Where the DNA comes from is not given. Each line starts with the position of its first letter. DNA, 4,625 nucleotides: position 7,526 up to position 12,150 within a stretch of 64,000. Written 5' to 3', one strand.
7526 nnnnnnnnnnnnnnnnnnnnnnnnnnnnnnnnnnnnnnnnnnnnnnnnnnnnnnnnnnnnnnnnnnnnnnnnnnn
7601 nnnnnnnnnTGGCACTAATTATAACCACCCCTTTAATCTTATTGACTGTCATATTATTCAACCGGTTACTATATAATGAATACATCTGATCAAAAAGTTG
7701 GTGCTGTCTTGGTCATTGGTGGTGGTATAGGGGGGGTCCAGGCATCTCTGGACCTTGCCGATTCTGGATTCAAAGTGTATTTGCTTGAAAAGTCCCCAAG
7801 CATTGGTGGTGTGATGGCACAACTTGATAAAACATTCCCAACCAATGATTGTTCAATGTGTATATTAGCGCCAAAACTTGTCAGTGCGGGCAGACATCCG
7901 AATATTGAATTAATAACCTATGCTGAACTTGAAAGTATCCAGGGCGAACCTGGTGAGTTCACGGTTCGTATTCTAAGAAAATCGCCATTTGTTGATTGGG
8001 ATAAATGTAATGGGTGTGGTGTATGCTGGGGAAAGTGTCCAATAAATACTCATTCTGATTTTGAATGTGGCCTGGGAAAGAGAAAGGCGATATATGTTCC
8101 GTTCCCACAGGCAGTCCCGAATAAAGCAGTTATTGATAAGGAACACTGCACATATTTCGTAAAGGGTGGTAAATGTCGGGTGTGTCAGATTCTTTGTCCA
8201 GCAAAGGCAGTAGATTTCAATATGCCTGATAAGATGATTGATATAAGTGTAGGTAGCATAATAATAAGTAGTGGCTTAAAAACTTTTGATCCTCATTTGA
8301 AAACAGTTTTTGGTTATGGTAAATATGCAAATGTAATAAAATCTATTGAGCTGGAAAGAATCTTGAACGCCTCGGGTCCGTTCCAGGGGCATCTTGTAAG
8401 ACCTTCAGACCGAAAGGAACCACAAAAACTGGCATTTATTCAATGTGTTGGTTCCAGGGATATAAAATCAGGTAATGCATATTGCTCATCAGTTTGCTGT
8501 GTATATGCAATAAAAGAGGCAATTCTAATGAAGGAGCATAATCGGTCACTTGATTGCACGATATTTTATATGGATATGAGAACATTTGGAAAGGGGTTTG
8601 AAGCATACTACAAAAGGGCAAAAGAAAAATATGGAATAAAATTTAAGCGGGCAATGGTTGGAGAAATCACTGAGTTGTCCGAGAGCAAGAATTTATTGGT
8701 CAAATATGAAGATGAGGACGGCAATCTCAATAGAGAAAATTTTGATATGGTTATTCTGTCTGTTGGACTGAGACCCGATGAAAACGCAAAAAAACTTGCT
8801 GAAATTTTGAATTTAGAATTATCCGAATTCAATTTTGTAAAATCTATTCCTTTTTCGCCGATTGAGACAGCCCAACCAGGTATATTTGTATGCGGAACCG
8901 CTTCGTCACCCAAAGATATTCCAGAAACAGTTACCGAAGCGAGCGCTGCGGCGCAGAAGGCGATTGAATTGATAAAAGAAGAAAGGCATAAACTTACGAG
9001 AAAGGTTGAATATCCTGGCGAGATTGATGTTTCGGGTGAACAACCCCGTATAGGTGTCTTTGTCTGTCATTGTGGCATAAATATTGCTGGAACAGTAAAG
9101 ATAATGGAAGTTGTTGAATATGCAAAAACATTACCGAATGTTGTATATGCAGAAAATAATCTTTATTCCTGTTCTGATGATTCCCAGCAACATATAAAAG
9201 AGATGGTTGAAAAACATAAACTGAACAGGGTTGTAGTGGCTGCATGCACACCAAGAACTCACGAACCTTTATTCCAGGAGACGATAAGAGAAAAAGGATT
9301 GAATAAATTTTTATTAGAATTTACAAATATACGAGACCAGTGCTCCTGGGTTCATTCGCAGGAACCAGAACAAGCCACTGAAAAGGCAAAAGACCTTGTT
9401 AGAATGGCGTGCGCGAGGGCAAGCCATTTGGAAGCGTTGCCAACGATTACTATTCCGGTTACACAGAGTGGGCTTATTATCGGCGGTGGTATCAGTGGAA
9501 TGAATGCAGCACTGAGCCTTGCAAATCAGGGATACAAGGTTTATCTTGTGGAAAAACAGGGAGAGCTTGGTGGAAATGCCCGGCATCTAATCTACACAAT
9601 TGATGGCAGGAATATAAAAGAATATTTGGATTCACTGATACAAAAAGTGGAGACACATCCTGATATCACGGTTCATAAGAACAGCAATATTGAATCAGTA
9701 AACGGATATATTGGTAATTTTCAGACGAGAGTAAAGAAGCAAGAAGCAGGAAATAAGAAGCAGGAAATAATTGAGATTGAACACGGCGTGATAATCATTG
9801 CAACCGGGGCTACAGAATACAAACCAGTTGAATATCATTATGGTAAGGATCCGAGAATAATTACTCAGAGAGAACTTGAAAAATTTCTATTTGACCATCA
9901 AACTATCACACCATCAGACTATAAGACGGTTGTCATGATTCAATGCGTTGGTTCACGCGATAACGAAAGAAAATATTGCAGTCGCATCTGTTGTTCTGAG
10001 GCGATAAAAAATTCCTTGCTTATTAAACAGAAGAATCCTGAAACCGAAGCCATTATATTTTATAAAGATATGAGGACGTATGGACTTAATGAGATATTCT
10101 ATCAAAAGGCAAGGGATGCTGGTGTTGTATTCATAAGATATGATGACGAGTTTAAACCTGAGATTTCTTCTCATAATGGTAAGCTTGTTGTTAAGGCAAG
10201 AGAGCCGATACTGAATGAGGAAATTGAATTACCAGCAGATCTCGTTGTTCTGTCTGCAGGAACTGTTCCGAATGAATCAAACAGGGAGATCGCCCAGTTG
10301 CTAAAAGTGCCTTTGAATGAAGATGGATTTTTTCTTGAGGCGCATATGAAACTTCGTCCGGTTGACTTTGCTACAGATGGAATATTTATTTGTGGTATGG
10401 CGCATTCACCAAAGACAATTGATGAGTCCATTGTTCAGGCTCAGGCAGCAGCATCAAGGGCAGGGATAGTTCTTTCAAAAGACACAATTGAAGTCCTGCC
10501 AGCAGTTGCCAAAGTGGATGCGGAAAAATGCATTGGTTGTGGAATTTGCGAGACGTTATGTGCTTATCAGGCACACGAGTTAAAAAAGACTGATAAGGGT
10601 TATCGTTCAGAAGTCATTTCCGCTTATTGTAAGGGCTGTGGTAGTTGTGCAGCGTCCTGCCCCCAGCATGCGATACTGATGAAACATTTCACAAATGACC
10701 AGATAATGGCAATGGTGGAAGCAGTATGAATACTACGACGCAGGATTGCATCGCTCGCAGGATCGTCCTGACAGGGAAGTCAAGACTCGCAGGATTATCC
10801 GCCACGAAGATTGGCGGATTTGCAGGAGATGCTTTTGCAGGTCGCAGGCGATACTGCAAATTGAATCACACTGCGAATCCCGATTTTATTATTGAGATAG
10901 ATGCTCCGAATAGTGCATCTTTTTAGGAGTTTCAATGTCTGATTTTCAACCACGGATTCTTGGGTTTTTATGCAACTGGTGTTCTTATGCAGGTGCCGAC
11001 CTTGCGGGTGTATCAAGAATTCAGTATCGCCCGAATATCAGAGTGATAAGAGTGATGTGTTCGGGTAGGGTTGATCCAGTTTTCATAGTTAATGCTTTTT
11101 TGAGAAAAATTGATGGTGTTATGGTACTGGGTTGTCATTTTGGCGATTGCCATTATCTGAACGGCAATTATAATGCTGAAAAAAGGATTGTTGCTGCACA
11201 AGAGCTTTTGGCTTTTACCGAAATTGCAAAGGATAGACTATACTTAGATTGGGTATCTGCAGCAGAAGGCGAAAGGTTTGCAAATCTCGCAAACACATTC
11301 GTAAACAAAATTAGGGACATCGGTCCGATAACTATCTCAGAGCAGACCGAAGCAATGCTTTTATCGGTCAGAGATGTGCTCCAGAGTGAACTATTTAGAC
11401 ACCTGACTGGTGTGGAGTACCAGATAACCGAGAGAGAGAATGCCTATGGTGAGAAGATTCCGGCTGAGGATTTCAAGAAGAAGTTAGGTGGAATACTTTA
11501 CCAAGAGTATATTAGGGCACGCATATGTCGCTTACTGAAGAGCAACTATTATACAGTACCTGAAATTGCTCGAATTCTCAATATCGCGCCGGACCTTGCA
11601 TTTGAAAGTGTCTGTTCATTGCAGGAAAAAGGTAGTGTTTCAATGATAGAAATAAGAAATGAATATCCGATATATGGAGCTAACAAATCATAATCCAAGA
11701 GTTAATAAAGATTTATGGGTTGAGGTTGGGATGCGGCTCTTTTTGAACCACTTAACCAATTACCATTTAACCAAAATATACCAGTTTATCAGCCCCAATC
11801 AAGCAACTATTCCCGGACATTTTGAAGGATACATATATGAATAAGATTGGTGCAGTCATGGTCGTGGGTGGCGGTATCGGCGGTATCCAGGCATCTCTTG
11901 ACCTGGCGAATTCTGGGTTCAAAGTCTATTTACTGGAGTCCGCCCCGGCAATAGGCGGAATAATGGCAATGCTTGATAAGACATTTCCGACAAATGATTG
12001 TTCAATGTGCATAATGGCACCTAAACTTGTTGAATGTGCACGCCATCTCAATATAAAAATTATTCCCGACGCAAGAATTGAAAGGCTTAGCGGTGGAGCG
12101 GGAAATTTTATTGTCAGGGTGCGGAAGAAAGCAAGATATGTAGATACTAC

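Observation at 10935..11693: MvhD-like electron-transfer domain fused to a winged-helix-like C-terminal tail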

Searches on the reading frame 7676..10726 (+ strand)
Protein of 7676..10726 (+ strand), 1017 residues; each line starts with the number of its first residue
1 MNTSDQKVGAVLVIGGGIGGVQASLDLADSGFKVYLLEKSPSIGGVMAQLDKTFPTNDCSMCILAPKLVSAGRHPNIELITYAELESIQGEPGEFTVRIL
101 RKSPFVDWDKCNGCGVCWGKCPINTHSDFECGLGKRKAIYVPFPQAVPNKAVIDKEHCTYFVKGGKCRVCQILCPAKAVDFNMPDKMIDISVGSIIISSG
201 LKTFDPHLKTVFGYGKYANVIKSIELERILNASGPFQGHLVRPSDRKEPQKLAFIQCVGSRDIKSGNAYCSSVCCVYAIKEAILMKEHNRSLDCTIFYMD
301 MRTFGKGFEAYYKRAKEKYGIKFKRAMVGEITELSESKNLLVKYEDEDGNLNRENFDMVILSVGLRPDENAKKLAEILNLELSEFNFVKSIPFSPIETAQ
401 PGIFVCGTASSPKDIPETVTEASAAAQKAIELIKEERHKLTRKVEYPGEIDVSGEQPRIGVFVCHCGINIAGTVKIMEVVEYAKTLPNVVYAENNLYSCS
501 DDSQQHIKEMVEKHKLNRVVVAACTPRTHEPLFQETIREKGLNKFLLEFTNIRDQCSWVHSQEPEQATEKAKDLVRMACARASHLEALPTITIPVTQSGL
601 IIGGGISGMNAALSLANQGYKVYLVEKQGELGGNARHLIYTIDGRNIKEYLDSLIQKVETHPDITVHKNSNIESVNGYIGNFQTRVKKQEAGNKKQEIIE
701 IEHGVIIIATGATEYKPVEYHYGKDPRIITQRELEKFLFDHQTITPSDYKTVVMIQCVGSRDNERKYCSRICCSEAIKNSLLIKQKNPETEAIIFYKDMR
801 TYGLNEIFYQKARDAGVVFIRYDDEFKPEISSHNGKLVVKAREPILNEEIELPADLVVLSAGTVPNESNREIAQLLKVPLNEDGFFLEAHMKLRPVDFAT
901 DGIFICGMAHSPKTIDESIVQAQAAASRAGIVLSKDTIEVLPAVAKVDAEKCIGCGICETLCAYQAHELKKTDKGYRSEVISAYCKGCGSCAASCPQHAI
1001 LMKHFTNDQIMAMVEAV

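Call 3: search_protein_families(library=pfam, proteins=[window:7676-10726:+], max_evalue=1)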
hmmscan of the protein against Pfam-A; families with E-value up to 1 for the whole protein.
window:7676-10726:+ (1017 aa): 28 families (the best 25 are shown)
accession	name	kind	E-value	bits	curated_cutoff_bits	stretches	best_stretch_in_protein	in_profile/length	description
PF07992.20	Pyr_redox_2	-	4.8e-30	105.4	26.1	3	11-425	3-290/291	Pyridine nucleotide-disulphide oxidoreductase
PF12831.13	FAD_oxidored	-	2.8e-18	66.8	27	2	600-688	3-70/416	FAD dependent oxidoreductase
PF13450.12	NAD_binding_8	-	2.3e-16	60.2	21.9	2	601-637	1-37/68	NAD(P)-binding Rossmann-like domain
PF00037.32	Fer4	-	2.9e-12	46.3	21.1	3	105-124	2-21/24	4Fe-4S binding domain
PF00890.30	FAD_binding_2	-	5.7e-11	42.7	20.4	2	600-635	3-38/414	FAD binding domain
PF13738.12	Pyr_redox_3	-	6.5e-11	42.5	30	1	596-697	164-260/305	Pyridine nucleotide-disulphide oxidoreductase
PF01266.30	DAO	-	7.9e-11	42.5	27.9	2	600-634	3-38/353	FAD dependent oxidoreductase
PF14697.11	Fer4_21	-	7.3e-09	36.1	35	2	945-1002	1-59/59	4Fe-4S dicluster domain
PF25160.1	LdpA_Fe-S-bd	-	8.2e-08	32.4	27.6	3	978-1002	21-45/49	LdpA Fe-S cluster-binding domain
PF01134.28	GIDA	-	1.2e-07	31.6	22.1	2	601-628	4-31/391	Glucose inhibited division protein A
PF00070.33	Pyr_redox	-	1.9e-07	31.9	22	2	600-632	3-35/82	Pyridine nucleotide-disulphide oxidoreductase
PF12838.12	Fer4_7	-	2.4e-07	31.5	27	3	951-999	1-52/52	4Fe-4S dicluster domain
PF13237.11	Fer4_10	-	1.1e-06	28.9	25.5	1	947-996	4-53/53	4Fe-4S dicluster domain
PF03486.20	HI0933_like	-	1.9e-06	28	50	2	600-632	4-36/244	HI0933-like protein Rossmann domain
PF01946.23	Thi4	-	3.7e-06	26.8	26.2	2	10-47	19-57/235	Thi4 family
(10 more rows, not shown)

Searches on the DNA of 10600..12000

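Call 61: search_rna_families(source=window, start=10600, end=12000, threshold=evalue, max_evalue=1)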
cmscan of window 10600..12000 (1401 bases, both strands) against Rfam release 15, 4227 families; matches with E-value up to 1: 0.
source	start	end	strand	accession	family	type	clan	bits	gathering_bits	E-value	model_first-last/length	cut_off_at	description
